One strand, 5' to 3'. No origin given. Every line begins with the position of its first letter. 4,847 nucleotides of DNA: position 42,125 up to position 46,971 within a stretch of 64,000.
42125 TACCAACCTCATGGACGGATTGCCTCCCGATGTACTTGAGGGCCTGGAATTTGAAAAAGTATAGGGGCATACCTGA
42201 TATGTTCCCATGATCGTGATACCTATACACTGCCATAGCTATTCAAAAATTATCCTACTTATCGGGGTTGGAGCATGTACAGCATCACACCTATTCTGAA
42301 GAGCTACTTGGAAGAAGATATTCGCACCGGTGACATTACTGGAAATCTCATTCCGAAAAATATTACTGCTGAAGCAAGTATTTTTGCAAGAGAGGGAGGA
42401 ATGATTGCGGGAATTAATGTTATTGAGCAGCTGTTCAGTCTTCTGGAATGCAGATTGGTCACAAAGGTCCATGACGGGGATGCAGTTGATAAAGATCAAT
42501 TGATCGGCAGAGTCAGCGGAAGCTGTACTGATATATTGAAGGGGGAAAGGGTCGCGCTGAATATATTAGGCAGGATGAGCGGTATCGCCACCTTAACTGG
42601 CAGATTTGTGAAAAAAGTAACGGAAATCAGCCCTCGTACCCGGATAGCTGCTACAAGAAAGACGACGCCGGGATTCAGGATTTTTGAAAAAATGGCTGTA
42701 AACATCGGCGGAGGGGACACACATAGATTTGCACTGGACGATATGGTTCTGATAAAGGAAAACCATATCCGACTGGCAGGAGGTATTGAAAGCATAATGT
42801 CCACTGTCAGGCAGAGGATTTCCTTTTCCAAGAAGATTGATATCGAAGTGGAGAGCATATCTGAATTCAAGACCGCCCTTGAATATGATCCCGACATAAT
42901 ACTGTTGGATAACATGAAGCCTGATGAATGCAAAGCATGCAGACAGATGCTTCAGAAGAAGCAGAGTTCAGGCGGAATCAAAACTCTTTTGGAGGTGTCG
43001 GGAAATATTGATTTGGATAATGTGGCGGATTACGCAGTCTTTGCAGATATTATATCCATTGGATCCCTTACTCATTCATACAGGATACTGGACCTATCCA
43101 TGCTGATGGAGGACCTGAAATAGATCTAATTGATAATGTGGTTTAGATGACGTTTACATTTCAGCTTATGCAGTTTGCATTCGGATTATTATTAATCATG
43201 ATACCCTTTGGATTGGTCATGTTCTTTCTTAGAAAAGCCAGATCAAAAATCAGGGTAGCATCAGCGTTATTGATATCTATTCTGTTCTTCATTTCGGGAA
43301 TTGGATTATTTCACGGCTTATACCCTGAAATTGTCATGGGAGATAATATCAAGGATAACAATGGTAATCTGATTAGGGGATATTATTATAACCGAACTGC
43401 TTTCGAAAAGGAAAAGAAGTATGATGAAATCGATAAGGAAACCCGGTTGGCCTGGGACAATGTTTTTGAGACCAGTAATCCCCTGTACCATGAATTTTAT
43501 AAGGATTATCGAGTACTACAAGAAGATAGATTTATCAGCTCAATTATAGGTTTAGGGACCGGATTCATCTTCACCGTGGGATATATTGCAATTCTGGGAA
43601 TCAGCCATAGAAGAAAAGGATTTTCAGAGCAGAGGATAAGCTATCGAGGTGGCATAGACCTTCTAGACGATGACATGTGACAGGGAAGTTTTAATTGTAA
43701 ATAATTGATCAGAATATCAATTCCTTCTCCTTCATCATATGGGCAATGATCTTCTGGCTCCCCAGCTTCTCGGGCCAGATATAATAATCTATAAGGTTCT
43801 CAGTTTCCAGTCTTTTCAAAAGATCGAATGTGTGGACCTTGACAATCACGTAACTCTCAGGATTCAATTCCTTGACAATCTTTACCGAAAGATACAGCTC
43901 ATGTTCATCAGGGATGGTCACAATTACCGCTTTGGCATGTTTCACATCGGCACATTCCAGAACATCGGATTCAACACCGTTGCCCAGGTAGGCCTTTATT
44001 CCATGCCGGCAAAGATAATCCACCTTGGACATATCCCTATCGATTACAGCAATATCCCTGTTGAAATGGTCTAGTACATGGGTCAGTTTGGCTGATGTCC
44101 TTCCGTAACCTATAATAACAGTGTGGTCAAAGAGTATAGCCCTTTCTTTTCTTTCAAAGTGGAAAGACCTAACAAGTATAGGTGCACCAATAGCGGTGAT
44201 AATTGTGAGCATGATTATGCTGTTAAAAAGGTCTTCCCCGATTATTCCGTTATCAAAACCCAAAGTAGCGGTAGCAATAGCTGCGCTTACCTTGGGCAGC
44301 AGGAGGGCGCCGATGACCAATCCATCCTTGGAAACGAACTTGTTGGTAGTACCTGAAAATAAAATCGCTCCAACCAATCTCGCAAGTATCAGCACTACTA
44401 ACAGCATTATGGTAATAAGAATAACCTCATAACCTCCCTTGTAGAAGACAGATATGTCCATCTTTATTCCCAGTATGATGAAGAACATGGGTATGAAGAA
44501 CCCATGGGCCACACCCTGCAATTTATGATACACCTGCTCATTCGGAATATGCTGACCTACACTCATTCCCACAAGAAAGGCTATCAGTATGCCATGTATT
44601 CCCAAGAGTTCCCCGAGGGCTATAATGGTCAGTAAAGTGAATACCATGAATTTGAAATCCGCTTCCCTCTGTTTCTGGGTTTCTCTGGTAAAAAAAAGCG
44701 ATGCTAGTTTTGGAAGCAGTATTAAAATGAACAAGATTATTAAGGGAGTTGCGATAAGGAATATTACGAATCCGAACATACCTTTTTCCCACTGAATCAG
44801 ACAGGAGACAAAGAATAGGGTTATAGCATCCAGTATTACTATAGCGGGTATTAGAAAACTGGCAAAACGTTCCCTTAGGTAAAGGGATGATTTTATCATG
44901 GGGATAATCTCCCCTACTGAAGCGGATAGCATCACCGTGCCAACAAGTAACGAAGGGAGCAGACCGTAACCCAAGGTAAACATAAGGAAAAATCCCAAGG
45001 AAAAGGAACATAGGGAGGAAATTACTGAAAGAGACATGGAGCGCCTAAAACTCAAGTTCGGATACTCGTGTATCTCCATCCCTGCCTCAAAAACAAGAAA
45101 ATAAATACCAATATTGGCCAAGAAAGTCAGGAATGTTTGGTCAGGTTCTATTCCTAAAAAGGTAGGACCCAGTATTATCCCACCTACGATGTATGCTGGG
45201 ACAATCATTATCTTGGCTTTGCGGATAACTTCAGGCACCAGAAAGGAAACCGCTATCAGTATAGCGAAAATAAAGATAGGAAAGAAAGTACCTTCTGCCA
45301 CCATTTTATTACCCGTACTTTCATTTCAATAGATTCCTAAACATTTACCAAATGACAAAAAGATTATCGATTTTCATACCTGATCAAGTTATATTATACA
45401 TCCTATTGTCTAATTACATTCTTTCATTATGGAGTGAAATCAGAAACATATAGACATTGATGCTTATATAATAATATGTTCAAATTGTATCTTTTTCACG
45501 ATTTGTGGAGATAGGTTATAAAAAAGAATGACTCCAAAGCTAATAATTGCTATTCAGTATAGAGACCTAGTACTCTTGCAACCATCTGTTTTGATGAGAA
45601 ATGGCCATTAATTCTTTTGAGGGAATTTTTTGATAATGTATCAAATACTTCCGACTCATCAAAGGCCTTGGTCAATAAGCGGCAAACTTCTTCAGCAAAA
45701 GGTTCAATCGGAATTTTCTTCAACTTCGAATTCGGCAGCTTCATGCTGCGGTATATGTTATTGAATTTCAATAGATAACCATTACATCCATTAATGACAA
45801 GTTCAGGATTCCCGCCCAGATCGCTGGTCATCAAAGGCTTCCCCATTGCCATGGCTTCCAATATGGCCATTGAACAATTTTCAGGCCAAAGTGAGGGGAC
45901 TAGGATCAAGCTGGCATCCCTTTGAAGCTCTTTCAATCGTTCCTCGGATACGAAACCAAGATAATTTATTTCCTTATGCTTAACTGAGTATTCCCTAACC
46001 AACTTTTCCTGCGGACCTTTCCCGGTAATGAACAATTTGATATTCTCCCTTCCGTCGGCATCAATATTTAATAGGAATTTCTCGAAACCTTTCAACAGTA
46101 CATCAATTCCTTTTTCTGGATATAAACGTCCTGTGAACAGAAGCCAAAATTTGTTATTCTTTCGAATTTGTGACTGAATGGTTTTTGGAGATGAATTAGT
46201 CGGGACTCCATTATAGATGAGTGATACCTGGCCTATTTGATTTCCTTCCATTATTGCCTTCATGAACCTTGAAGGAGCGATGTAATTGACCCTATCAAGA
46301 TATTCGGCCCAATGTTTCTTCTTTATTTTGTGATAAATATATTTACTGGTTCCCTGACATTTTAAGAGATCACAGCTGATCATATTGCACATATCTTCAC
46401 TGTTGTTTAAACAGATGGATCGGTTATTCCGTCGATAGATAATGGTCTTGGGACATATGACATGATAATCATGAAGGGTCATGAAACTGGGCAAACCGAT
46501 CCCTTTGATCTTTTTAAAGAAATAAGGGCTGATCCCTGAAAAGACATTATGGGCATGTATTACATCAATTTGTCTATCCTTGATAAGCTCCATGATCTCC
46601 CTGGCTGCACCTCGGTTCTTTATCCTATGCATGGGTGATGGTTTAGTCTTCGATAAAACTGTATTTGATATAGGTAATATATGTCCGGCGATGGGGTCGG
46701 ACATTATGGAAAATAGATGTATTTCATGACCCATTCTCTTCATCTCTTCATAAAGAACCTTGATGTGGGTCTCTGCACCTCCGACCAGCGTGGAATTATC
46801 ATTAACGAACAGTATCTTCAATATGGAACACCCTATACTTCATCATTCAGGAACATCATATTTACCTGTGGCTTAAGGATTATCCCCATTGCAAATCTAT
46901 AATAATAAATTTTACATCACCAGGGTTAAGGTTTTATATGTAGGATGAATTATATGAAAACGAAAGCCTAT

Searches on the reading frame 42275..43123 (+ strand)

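Call 19: search_protein_families(library=pfam, proteins=[window:42275-43123:+], max_evalue=0.00001)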
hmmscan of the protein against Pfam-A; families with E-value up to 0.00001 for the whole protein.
window:42275-43123:+ (282 aa): 2 families
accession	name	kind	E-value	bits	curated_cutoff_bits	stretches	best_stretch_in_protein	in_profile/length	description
PF01729.25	QRPTase_C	-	2.5e-57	193.7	23.1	1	104-276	1-168/169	Quinolinate phosphoribosyl transferase, C-terminal domain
PF02749.22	QRPTase_N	-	1.6e-18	67.1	27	1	20-102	1-82/82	Quinolinate phosphoribosyl transferase, N-terminal domain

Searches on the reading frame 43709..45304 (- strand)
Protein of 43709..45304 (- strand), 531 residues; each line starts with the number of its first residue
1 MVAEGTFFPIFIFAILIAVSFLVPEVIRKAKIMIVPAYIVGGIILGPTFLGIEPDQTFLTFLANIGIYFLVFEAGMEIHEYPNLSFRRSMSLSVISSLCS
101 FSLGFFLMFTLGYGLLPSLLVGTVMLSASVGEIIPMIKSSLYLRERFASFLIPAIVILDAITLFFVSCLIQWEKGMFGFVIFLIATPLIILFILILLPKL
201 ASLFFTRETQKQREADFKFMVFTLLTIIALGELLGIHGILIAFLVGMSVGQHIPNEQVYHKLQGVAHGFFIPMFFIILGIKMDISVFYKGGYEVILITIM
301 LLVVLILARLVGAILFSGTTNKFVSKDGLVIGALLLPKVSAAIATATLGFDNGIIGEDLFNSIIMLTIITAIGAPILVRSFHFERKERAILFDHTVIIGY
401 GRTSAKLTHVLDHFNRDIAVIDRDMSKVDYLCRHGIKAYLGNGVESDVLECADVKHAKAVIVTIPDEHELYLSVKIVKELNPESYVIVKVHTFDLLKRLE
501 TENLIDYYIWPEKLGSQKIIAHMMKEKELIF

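Call 19: search_protein_families(library=pfam, proteins=[window:43709-45304:-], max_evalue=0.00001)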
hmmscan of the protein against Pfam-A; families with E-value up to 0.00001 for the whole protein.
window:43709-45304:- (531 aa): 2 families
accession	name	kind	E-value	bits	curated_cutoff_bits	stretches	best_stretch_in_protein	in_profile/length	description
PF00999.27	Na_H_Exchanger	-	5.8e-46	157.5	26.2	1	18-378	2-369/375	Sodium/hydrogen exchanger, transmembrane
PF02254.24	TrkA_N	-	3.6e-20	72.8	23.8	1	396-501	2-107/116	TrkA-N domain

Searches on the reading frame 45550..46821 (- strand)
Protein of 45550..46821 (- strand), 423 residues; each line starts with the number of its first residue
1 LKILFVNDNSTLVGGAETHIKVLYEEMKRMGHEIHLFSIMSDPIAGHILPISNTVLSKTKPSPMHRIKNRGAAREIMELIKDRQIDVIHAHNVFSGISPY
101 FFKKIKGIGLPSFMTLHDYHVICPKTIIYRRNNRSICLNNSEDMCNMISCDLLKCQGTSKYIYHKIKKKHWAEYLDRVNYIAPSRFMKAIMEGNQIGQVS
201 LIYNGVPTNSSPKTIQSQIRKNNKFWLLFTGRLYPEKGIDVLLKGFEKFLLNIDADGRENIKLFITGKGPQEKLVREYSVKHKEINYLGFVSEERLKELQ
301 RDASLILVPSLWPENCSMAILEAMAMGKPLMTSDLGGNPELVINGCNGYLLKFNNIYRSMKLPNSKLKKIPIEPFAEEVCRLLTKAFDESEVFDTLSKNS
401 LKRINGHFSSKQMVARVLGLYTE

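Call 19: search_protein_families(library=pfam, proteins=[window:45550-46821:-], max_evalue=0.00001)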
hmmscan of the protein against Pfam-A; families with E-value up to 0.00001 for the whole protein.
window:45550-46821:- (423 aa): 4 families
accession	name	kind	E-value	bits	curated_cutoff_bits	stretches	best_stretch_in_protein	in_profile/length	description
PF00534.26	Glycos_transf_1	-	5e-27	94.9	26.4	1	215-356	6-145/172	Glycosyl transferases group 1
PF13692.12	Glyco_trans_1_4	-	3.2e-25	89.5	27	1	226-354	3-127/142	Glycosyl transferases group 1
PF13439.12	Glyco_transf_4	-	7e-17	62.4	28.5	1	13-209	1-169/170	Glycosyltransferase Family 4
PF13477.12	Glyco_trans_4_2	-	1.5e-06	28.9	23.4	1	14-96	7-86/139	Glycosyl transferase 4-like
